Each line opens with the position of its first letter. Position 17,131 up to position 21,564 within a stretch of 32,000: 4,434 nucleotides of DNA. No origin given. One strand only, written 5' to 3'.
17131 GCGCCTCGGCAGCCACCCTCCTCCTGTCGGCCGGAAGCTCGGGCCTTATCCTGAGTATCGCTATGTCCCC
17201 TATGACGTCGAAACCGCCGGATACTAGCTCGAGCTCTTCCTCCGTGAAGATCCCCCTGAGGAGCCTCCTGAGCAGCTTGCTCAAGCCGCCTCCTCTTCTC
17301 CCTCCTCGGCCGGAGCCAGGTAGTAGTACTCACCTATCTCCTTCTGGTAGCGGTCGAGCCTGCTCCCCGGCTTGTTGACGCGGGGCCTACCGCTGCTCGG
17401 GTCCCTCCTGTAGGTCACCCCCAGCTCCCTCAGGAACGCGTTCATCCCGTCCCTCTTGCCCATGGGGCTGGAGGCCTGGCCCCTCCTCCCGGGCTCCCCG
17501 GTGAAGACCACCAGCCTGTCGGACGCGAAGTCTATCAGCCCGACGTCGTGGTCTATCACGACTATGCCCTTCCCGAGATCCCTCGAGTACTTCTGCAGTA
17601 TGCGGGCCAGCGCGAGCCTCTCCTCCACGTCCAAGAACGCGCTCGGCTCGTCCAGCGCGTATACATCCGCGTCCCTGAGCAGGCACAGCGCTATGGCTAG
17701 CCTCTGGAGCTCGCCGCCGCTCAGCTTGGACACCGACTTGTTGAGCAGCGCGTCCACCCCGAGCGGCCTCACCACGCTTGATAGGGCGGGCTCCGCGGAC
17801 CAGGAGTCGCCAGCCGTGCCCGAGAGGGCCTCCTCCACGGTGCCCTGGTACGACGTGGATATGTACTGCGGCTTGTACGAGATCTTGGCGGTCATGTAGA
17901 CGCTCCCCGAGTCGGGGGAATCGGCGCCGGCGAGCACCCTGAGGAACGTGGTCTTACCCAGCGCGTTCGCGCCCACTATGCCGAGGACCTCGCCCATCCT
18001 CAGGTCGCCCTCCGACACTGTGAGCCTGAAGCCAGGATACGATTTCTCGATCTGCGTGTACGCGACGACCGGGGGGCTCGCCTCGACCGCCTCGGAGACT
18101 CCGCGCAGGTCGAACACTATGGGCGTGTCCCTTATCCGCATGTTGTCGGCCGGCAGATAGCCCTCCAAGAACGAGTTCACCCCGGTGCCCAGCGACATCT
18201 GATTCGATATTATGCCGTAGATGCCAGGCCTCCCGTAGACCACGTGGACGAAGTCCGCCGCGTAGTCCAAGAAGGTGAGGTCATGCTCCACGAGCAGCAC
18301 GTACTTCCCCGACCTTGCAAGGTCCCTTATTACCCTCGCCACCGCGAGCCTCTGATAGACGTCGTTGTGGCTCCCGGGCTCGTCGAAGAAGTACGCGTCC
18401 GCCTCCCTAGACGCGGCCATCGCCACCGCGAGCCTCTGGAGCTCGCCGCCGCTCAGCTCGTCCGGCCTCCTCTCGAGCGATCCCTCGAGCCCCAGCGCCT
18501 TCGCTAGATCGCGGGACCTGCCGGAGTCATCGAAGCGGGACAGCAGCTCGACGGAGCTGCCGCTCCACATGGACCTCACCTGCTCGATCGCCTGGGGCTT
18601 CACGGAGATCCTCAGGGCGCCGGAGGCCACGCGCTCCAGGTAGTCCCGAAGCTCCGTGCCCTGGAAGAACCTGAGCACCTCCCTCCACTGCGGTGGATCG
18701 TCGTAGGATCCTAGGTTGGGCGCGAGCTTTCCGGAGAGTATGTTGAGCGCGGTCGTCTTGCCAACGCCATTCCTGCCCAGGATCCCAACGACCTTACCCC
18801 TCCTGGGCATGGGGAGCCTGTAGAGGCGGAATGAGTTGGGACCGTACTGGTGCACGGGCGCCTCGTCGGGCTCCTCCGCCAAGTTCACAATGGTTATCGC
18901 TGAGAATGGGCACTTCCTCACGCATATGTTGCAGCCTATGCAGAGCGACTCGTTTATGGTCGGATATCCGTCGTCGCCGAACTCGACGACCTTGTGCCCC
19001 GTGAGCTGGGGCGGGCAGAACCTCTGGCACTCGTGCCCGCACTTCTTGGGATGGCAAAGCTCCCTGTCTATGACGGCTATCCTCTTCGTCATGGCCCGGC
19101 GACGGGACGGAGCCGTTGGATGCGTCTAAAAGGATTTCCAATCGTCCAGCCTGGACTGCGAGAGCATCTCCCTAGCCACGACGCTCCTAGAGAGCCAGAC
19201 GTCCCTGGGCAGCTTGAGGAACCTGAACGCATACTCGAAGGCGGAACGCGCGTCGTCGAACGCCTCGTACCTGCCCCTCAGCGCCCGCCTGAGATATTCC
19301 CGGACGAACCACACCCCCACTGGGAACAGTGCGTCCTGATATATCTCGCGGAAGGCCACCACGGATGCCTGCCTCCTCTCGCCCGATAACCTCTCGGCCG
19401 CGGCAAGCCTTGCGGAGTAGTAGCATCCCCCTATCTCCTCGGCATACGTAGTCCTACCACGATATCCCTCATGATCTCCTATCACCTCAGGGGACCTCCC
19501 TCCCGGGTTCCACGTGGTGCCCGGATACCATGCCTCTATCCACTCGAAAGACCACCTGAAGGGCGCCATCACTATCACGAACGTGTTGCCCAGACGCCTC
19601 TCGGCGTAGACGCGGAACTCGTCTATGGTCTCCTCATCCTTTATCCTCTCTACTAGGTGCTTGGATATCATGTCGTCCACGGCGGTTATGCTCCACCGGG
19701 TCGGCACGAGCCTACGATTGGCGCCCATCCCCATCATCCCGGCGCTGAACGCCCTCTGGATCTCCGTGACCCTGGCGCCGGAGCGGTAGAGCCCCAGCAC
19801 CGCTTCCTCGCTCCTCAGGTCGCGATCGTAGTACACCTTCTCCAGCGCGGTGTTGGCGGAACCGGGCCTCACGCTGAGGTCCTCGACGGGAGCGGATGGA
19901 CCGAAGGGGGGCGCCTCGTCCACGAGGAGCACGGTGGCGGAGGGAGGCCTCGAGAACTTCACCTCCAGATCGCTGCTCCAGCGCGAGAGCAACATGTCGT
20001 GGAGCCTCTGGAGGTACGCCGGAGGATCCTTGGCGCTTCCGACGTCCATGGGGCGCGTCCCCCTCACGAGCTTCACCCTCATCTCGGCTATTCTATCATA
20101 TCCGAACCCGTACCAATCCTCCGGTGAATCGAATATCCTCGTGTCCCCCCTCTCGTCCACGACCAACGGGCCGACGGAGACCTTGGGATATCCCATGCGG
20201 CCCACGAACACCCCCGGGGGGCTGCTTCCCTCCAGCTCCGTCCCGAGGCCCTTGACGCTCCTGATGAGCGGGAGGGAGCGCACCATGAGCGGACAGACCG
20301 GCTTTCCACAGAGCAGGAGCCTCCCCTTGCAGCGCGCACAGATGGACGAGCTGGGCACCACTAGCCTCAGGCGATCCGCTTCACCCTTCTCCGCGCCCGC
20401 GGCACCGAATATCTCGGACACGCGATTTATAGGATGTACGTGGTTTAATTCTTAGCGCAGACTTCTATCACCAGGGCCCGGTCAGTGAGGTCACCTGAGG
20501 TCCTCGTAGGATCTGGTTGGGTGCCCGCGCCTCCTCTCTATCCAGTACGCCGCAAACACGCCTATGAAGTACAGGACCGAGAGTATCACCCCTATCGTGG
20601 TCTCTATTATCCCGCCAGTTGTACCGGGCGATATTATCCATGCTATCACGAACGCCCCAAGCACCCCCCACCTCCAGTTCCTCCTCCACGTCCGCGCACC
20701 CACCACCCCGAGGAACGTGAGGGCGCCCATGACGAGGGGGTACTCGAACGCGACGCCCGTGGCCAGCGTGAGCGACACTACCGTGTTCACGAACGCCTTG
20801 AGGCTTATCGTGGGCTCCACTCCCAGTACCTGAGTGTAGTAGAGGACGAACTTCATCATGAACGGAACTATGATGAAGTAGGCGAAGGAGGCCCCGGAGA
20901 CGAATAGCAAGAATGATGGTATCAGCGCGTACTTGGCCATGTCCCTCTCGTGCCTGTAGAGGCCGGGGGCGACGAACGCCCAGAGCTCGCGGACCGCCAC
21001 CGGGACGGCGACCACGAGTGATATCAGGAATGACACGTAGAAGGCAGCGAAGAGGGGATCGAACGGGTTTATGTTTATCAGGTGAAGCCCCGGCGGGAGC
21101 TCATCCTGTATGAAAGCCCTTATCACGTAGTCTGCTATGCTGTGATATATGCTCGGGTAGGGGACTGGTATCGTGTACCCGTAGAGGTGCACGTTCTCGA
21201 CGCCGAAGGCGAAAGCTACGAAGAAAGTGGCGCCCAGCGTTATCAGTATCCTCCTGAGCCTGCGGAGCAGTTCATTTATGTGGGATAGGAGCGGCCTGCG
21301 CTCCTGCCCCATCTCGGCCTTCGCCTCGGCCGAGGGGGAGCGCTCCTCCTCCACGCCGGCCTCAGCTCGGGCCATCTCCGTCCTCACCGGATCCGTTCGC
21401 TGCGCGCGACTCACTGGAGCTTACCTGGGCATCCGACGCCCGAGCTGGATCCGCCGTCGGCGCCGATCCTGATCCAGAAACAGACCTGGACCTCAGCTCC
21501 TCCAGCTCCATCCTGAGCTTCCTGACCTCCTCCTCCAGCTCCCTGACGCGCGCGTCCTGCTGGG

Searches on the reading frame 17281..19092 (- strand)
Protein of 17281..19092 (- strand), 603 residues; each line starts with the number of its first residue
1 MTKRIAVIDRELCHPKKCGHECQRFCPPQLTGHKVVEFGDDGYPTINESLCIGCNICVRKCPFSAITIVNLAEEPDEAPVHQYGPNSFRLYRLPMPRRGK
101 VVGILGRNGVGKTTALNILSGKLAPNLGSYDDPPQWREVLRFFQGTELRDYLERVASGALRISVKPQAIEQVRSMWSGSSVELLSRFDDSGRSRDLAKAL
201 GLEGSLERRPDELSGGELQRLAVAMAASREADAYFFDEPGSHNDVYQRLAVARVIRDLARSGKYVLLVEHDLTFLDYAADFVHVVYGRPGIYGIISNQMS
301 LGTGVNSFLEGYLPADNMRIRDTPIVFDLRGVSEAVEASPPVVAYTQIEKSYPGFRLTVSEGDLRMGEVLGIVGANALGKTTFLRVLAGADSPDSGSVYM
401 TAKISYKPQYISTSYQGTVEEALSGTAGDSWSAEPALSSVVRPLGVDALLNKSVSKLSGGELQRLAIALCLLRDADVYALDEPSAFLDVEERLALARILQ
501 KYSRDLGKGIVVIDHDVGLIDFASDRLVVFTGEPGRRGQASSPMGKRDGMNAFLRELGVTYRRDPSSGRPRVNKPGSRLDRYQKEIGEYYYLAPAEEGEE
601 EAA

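Call 10: search_protein_families(library=pfam, proteins=[window:17281-19092:-], max_evalue=0.01)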
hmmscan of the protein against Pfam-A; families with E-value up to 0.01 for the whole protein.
window:17281-19092:- (603 aa): 15 families
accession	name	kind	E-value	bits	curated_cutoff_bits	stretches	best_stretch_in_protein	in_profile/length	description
PF00005.33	ABC_tran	-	2.6e-38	132.1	25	2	362-484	6-136/137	ABC transporter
PF04068.21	Fer4_RLI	-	2.5e-10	40.4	23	1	4-30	2-29/35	Possible Fer4-like domain in RNase L inhibitor, RLI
PF13304.12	AAA_21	-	5.8e-10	40.2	27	0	371-390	3-22/304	AAA domain, putative AbiEii toxin, Type IV TA system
PF02463.25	SMC_N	-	4.3e-09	36.5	40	1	456-523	136-205/220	RecF/RecN/SMC N terminal domain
PF12837.12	Fer4_6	-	6e-08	32.7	25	1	44-66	2-24/24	4Fe-4S binding domain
PF00037.32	Fer4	-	1.3e-07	31.6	21.1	1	44-67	1-24/24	4Fe-4S binding domain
PF13237.11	Fer4_10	-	2e-06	28.1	25.5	1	45-67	3-22/53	4Fe-4S dicluster domain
PF14697.11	Fer4_21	-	2.8e-06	27.8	35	1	6-67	1-58/59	4Fe-4S dicluster domain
PF13187.11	Fer4_9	-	0.00018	21.9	27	1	17-65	4-51/52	4Fe-4S dicluster domain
PF12838.12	Fer4_7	-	0.00026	21.8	27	1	17-65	4-52/52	4Fe-4S dicluster domain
PF01926.29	MMR_HSR1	-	0.00087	19.8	21.9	0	102-124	2-24/113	50S ribosome-binding GTPase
PF13476.12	AAA_23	-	0.0016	19.6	27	0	100-119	20-39/201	AAA domain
PF12797.12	Fer4_2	-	0.0016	18.7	24.5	1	43-63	2-22/22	4Fe-4S binding domain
PF25160.1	LdpA_Fe-S-bd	-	0.0045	17.2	27.6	1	15-69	2-46/49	LdpA Fe-S cluster-binding domain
PF13484.11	Fer4_16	-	0.0094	17.1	30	1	51-69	2-20/66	4Fe-4S double cluster binding domain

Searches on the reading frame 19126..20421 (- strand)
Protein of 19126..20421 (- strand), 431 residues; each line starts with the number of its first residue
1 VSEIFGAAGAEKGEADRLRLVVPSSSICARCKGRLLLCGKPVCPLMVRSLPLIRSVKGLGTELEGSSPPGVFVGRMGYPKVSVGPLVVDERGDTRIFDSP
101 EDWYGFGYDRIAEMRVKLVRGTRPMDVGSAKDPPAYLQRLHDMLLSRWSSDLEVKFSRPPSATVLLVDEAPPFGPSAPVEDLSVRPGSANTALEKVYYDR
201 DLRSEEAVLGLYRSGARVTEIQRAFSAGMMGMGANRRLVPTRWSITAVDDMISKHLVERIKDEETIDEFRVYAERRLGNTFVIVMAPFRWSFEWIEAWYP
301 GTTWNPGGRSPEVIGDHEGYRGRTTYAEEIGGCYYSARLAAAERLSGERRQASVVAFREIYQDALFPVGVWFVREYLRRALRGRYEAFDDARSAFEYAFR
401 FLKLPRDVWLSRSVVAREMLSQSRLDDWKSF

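Call 10: search_protein_families(library=pfam, proteins=[window:19126-20421:-], max_evalue=0.01)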
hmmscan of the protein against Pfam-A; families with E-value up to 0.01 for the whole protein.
window:19126-20421:- (431 aa): 2 families
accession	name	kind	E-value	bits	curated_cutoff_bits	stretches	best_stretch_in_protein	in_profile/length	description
PF04894.17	Nre_N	-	8.6e-91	304.9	25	1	37-305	1-270/270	Archaeal Nre, N-terminal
PF04895.17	Nre_C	-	1.4e-32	112.3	27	1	318-428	1-110/110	Archaeal Nre, C-terminal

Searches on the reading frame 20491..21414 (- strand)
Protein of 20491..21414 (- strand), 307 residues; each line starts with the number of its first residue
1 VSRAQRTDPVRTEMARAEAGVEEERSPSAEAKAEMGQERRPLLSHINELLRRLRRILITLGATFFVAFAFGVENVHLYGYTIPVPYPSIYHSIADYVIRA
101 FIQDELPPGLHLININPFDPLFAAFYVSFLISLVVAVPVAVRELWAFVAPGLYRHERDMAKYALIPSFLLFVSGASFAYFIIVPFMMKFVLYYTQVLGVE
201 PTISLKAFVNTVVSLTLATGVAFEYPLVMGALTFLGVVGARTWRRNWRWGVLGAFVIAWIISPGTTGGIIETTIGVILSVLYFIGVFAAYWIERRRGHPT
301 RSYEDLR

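Call 10: search_protein_families(library=pfam, proteins=[window:20491-21414:-], max_evalue=0.01)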
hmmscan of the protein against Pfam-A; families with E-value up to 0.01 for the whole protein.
window:20491-21414:- (307 aa): 1 family
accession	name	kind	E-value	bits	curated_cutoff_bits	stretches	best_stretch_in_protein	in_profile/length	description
PF00902.23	TatC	-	1.1e-47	162.9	25.1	1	44-265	1-197/208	Sec-independent protein translocase protein (TatC)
